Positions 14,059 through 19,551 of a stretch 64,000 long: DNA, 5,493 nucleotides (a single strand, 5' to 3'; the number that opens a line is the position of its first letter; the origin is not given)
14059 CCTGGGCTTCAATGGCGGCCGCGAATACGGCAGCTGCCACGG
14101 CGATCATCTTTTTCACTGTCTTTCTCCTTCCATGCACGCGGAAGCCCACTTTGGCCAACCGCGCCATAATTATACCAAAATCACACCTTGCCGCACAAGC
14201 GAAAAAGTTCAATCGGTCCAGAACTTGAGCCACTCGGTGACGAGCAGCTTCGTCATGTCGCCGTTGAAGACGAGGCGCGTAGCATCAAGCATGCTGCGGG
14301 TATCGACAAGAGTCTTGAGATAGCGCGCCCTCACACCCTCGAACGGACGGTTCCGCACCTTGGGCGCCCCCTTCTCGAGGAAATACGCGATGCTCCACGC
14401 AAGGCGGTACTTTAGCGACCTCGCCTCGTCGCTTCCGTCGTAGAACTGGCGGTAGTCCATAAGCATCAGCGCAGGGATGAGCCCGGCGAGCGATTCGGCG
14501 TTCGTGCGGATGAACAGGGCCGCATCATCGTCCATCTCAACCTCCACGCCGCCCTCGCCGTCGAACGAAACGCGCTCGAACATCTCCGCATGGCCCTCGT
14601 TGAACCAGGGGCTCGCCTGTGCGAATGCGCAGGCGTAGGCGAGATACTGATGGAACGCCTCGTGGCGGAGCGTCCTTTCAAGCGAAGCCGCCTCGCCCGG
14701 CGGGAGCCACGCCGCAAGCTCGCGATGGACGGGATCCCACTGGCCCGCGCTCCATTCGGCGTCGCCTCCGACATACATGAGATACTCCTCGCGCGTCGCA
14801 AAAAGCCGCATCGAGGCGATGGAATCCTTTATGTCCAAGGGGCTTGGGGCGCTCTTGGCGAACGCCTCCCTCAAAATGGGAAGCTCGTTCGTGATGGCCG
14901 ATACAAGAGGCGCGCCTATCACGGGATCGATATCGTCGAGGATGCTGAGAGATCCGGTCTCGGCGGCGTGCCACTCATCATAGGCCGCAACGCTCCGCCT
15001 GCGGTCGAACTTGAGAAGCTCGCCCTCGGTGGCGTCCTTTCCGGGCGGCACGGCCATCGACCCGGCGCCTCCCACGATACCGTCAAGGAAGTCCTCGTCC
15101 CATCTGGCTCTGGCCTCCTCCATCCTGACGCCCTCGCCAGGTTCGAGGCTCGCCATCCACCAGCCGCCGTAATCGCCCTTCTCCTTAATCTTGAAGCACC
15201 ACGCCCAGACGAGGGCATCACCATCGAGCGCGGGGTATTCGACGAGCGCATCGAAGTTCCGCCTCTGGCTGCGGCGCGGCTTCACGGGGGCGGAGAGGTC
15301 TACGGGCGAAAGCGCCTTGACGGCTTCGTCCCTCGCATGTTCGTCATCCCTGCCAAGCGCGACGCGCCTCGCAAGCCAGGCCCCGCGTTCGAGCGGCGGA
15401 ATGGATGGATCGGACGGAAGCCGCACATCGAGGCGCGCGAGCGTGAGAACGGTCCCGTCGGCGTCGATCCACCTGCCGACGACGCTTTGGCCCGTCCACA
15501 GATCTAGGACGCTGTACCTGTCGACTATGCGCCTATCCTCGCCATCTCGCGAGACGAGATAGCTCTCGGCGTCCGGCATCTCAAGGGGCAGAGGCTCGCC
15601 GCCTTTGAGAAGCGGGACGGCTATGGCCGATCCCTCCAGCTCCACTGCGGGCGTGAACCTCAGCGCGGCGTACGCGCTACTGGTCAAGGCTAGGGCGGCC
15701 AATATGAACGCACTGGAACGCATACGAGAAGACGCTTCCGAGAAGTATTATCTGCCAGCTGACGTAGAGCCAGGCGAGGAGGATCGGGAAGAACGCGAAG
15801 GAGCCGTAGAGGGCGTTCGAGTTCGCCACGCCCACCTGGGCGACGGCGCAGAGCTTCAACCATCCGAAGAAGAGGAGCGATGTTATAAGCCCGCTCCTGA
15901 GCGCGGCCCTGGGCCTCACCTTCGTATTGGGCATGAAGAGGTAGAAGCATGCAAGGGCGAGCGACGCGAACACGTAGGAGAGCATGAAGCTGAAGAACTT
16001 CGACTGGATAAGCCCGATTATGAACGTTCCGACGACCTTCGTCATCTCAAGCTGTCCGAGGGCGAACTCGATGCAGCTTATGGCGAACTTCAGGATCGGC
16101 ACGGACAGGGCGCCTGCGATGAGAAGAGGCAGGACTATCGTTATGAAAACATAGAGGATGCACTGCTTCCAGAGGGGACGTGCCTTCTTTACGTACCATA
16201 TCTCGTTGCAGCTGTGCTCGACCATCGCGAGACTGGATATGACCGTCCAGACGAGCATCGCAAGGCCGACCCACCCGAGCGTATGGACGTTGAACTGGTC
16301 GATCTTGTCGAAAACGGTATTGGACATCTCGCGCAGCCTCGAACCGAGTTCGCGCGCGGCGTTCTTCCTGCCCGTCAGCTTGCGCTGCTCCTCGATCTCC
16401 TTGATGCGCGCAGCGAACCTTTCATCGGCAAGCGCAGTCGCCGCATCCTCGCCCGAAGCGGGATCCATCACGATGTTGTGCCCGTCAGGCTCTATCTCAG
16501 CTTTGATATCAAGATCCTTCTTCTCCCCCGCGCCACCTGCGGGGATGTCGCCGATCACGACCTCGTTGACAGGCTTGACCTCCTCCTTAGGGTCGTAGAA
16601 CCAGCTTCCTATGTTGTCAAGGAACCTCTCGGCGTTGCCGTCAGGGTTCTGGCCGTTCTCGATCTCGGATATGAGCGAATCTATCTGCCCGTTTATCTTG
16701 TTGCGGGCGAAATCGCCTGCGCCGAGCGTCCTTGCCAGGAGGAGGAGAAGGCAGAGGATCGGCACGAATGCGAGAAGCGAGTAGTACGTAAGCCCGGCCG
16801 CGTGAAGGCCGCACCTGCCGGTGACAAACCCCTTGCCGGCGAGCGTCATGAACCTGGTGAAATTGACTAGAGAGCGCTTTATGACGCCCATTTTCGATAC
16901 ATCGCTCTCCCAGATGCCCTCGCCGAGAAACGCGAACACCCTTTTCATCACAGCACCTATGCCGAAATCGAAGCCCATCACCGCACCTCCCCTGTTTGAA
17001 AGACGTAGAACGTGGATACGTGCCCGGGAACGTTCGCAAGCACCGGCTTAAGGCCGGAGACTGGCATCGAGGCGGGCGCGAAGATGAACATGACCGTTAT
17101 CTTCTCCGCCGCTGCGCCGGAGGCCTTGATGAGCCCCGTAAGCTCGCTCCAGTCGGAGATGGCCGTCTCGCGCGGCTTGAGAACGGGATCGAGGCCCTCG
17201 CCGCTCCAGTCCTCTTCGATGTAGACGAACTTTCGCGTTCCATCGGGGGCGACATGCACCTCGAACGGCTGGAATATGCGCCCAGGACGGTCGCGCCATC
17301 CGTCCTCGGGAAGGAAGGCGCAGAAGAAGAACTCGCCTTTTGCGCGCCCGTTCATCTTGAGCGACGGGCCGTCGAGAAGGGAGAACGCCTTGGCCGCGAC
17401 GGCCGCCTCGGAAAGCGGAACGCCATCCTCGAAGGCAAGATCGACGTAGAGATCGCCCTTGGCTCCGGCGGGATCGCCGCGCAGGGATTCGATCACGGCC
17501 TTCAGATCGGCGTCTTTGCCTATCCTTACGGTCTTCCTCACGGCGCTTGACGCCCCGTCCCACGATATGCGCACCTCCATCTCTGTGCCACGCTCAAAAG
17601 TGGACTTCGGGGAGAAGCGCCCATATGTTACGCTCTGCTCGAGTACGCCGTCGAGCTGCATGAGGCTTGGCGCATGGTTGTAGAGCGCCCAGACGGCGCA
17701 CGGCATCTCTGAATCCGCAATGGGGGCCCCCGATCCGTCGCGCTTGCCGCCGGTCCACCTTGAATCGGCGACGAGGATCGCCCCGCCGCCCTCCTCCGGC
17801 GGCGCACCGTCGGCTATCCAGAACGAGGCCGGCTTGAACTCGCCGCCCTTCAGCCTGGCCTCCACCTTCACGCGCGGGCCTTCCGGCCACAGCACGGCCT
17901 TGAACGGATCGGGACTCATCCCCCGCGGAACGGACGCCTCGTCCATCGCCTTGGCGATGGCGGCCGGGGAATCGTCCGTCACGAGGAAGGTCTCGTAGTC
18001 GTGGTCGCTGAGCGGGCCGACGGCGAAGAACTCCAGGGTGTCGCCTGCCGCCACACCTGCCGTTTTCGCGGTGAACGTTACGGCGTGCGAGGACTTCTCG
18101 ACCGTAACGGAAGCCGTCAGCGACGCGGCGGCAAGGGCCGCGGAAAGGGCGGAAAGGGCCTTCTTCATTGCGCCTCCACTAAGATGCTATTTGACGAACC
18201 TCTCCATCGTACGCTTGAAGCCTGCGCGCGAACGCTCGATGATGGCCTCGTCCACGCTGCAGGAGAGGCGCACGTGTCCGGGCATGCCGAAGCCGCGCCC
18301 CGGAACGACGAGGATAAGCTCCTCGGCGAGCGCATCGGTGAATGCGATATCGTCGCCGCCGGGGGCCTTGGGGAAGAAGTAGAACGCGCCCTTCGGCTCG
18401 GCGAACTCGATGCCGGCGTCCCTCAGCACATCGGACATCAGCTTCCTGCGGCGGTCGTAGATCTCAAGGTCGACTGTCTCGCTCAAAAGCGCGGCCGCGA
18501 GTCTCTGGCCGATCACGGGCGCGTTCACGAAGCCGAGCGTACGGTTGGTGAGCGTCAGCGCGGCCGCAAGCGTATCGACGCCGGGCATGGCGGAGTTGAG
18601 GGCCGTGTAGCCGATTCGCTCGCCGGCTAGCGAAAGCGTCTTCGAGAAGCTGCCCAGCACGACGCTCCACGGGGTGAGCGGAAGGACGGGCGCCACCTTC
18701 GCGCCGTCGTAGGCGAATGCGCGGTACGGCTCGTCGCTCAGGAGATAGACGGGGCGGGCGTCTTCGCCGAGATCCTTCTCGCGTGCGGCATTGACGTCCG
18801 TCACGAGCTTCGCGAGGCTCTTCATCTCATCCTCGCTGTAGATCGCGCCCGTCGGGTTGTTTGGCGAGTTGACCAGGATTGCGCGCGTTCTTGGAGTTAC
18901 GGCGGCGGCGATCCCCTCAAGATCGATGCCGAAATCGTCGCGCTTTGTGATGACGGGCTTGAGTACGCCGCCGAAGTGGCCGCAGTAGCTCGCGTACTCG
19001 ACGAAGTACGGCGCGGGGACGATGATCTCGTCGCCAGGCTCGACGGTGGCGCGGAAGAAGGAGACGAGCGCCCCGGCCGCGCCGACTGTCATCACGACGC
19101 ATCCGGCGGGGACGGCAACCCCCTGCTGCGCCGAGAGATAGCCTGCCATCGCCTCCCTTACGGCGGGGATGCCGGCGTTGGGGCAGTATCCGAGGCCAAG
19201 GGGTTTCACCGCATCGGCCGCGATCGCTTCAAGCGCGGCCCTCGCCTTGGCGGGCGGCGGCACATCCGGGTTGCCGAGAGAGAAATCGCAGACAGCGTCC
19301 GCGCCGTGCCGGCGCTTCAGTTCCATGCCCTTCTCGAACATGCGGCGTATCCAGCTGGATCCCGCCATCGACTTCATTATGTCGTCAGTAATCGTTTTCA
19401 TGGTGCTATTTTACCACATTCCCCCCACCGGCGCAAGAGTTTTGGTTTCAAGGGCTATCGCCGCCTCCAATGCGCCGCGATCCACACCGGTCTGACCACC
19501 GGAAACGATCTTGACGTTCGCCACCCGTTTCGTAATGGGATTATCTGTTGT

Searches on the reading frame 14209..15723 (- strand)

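Call 84: search_protein_families(library=pfam, proteins=[window:14209-15723:-], max_evalue=0.0001)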
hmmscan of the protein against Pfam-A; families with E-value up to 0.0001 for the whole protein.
window:14209-15723:- (504 aa): 1 family
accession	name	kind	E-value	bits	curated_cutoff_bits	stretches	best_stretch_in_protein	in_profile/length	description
PF07607.17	DUF1570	-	4.6e-06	27.4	22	1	351-451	4-109/129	Protein of unknown function (DUF1570)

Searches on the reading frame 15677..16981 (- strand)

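Call 84: search_protein_families(library=pfam, proteins=[window:15677-16981:-], max_evalue=0.0001)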
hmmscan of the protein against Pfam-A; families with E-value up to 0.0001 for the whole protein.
window:15677-16981:- (434 aa): 1 family
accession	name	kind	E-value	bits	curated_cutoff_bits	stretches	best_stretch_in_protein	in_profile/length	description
PF03631.20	Virul_fac_BrkB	-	4.3e-43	148.3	33.7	2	219-423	56-256/259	Virulence factor BrkB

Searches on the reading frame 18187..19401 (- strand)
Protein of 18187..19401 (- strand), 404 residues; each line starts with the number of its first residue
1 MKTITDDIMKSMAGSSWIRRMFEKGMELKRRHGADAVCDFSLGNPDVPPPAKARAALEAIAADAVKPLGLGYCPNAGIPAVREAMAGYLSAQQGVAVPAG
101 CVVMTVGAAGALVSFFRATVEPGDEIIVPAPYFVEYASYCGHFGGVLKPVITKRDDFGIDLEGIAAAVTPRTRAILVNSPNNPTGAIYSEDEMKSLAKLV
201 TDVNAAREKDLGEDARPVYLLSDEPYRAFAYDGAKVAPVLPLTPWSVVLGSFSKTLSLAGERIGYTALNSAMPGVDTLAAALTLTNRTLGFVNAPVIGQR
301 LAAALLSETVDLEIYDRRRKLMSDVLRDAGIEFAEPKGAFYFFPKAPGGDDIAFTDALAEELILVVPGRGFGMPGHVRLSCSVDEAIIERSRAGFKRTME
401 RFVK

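Call 84: search_protein_families(library=pfam, proteins=[window:18187-19401:-], max_evalue=0.0001)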
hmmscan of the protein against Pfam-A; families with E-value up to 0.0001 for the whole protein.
window:18187-19401:- (404 aa): 2 families
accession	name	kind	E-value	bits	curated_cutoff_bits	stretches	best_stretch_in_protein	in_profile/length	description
PF00155.27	Aminotran_1_2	-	4.3e-50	171.4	19.7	1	39-389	5-355/361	Aminotransferase class I and II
PF01041.23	DegT_DnrJ_EryC1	-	2e-07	31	19.8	1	84-177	32-118/360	DegT/DnrJ/EryC1/StrS aminotransferase family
